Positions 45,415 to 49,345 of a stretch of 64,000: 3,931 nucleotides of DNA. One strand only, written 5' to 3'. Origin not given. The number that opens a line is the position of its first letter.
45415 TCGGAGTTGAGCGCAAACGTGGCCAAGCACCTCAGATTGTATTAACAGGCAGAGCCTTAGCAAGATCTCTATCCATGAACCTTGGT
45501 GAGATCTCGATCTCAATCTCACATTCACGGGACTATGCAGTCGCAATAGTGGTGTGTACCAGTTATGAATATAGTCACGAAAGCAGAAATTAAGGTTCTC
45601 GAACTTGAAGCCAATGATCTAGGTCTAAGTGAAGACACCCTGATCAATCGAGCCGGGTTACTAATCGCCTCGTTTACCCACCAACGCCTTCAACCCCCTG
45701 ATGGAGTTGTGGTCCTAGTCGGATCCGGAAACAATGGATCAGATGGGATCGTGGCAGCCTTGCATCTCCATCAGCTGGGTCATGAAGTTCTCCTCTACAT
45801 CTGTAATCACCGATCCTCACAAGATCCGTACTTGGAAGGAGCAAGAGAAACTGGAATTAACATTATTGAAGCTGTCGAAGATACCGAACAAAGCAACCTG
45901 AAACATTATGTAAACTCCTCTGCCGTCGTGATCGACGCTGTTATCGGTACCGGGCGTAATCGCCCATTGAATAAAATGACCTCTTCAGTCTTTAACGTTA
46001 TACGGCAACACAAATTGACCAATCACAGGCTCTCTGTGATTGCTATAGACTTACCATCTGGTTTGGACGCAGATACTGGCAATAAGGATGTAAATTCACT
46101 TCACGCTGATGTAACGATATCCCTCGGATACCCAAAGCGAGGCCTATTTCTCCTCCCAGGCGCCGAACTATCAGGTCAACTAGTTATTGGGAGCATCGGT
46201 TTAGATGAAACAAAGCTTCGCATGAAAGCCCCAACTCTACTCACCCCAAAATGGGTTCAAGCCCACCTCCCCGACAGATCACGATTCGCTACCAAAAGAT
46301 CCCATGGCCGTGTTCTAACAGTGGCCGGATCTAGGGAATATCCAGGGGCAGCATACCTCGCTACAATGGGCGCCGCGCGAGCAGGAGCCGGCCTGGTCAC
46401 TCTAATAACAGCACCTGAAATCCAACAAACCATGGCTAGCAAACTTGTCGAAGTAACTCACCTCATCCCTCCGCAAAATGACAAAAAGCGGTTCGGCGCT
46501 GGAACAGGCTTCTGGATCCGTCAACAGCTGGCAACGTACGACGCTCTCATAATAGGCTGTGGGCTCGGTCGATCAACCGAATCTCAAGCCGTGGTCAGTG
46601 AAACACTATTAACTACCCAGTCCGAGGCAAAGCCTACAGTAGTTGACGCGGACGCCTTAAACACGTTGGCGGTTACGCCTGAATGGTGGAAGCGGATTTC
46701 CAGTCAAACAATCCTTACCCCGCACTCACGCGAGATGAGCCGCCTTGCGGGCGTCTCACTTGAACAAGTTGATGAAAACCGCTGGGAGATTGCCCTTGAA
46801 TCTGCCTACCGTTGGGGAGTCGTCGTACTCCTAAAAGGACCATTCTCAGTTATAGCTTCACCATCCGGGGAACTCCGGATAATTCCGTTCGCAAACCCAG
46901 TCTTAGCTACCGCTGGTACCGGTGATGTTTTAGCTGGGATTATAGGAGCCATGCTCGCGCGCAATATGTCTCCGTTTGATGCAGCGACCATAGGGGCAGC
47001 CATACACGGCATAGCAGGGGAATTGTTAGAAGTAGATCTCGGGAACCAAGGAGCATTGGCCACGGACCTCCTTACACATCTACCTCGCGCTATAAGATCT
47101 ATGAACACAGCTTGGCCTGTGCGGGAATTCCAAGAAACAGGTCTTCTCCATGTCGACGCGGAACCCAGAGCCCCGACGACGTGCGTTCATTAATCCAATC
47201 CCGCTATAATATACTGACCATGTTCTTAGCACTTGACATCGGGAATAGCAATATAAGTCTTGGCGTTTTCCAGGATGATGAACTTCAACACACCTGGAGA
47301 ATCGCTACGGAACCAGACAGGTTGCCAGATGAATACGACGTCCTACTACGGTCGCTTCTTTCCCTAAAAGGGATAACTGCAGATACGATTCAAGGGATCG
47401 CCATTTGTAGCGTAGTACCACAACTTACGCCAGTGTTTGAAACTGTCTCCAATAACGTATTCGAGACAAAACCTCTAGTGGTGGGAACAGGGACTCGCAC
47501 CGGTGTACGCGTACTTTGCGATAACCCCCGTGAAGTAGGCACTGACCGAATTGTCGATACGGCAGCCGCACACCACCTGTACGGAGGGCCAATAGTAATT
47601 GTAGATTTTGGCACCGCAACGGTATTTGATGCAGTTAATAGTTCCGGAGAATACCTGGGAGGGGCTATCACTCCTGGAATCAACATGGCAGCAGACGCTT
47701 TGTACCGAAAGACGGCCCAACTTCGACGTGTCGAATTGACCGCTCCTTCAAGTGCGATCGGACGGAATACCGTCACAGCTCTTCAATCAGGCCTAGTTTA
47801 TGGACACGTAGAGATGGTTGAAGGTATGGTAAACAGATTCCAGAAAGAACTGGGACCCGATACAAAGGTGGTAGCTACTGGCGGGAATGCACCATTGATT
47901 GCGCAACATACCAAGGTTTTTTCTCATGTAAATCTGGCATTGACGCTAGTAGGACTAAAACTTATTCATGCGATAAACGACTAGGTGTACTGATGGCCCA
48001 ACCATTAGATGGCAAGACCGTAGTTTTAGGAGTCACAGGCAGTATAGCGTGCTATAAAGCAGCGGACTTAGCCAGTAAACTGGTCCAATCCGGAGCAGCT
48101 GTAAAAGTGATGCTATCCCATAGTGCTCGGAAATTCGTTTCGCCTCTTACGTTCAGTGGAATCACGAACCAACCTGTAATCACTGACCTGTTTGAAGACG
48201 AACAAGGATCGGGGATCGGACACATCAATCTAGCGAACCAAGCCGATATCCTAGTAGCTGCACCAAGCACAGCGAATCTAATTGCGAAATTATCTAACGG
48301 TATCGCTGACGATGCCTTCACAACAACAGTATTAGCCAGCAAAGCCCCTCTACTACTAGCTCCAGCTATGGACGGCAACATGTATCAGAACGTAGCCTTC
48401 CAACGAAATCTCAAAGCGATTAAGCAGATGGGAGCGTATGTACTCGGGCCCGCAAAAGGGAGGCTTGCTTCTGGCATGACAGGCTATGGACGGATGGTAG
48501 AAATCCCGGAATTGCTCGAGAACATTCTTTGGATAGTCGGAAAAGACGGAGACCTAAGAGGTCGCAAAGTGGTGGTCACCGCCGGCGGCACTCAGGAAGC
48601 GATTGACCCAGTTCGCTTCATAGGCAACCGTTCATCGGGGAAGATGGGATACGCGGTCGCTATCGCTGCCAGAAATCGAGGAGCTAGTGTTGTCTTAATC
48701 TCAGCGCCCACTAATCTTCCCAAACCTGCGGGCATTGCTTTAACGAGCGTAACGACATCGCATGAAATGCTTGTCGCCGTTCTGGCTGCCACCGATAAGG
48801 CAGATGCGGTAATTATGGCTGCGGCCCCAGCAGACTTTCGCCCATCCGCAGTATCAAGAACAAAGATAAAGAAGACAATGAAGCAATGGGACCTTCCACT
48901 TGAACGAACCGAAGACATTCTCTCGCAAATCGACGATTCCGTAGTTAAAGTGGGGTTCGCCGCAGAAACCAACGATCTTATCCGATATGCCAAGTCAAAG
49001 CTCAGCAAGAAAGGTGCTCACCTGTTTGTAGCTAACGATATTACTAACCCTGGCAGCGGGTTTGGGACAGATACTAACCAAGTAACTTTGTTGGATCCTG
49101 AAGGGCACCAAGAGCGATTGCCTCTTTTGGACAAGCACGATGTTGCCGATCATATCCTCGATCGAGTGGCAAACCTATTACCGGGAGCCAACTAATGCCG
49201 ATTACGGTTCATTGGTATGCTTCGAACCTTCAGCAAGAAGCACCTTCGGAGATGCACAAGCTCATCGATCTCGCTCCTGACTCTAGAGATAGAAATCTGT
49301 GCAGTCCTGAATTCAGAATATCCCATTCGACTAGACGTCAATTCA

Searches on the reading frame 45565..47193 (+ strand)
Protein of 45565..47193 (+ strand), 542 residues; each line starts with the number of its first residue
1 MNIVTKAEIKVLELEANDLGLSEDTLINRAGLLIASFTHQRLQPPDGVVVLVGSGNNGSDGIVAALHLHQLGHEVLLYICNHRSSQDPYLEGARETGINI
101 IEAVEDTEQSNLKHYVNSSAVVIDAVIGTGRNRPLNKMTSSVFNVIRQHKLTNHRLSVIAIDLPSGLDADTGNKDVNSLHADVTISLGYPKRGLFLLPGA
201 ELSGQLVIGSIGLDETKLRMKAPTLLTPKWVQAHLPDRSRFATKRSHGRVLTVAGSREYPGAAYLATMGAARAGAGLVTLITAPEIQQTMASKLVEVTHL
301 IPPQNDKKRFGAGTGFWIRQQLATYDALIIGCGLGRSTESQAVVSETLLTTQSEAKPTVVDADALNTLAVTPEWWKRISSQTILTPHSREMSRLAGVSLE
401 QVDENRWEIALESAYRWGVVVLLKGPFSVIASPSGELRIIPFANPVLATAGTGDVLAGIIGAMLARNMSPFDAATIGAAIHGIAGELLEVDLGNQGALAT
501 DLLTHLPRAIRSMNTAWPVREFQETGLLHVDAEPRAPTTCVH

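Call 13: search_protein_families(library=ncbifam, max_evalue=1e-10, proteins=[window:45565-47193:+])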
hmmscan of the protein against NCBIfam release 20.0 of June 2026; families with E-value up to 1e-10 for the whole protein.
window:45565-47193:+ (542 aa): 3 families
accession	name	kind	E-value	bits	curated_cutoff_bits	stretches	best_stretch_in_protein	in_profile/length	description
NF007856.0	PRK10565.1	equivalog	2.3e-74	250.9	703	1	6-511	20-499/510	bifunctional ADP-dependent NAD(P)H-hydrate dehydratase/NAD(P)H-hydrate epimerase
TIGR00196.1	yjeF_cterm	hypoth_equivalog_domain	2.8e-58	197.5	129.85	1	231-511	8-276/277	NAD(P)H-hydrate dehydratase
TIGR00197.1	yjeF_nterm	hypoth_equivalog_domain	1.2e-32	113.2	88.6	1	3-214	3-205/206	NAD(P)H-hydrate epimerase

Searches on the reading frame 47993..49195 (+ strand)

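Call 14: search_protein_families(library=ncbifam, max_evalue=1e-10, proteins=[window:47993-49195:+])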
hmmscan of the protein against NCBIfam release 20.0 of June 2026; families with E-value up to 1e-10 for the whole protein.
window:47993-49195:+ (400 aa): 4 families
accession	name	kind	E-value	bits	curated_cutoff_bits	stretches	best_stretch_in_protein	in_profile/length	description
TIGR00521.1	coaBC_dfp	equivalog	5.3e-124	414.2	219.7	1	5-392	1-391/392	bifunctional phosphopantothenoylcysteine decarboxylase/phosphopantothenate--cysteine ligase CoaBC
TIGR02113.1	coaC_strep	equivalog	3.8e-45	153.9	261.4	1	8-178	1-173/177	phosphopantothenoylcysteine decarboxylase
NF005231.0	PRK06732.1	equivalog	5e-17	62.5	265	1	192-295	2-108/229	phosphopantothenate--cysteine ligase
TIGR02114.1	coaB_strep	equivalog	3.3e-13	49.9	217.2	1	192-289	2-101/228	phosphopantothenate--cysteine ligase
